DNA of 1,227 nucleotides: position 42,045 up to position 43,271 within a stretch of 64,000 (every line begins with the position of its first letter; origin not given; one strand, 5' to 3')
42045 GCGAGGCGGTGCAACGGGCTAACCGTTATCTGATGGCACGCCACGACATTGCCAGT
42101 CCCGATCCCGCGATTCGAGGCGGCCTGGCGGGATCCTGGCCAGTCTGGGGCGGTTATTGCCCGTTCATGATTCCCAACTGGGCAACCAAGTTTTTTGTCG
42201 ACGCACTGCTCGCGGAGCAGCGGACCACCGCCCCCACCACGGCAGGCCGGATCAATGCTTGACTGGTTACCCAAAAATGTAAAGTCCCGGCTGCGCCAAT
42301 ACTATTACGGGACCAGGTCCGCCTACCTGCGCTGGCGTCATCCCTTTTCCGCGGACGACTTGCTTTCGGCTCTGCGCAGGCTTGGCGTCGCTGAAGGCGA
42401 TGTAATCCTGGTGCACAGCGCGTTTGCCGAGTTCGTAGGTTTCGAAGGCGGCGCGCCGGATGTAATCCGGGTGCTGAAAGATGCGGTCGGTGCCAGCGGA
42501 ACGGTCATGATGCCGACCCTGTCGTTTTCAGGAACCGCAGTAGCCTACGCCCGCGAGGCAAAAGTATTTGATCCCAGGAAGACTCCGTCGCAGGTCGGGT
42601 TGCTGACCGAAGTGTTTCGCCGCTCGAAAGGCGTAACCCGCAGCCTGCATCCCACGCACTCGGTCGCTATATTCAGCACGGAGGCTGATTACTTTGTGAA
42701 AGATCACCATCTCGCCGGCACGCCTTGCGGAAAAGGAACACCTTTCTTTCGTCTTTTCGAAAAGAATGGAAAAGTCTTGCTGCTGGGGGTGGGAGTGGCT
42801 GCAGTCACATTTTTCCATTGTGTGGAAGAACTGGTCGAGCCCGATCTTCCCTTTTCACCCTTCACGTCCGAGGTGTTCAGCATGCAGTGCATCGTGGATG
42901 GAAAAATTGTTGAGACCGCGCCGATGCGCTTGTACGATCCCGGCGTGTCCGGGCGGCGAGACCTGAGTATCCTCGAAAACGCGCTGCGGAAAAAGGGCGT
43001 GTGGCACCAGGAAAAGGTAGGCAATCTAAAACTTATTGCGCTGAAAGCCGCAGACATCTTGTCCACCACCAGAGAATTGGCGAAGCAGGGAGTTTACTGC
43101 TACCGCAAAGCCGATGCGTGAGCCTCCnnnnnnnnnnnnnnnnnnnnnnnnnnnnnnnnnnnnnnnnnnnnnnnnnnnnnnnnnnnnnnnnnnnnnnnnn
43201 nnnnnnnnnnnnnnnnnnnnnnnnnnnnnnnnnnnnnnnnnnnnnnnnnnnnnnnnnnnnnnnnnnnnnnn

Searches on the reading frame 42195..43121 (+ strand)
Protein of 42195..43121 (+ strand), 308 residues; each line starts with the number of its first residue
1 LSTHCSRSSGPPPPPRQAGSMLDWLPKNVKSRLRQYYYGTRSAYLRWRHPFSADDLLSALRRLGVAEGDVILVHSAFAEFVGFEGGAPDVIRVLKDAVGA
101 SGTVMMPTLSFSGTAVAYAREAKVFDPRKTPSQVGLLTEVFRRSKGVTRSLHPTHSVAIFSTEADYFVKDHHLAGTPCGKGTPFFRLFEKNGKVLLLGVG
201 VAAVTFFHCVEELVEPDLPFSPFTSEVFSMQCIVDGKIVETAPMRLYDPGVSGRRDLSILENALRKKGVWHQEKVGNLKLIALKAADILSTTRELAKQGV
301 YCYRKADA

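Call 10: search_protein_families(library=ncbifam, proteins=[window:42195-43121:+], max_evalue=0.001)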
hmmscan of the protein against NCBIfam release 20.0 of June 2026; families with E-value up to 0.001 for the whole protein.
window:42195-43121:+ (308 aa): 5 families
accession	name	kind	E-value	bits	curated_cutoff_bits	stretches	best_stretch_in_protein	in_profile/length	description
NF033082.0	AAC_3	equivalog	3.9e-30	105.1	270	1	54-214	4-175/262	aminoglycoside 3-N-acetyltransferase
NF033081.0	AAC_3_IV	equivalog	2.6e-27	95.8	420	1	55-294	3-224/252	AAC(3)-IV family aminoglycoside N-acetyltransferase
NF033080.0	AAC_3_II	subfamily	1.4e-22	80.4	480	1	56-213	7-175/268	AAC(3)-II family aminoglycoside N-acetyltransferase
NF033180.1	AAC_3_VIII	exception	5.2e-18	65.3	560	1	50-215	13-190/286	aminoglycoside N-acetyltransferase AAC(3)-VIII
NF033612.0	AAC_3_VIa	exception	2.5e-15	56.5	675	1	49-213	18-193/298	aminoglycoside N-acetyltransferase AAC(3)-VIa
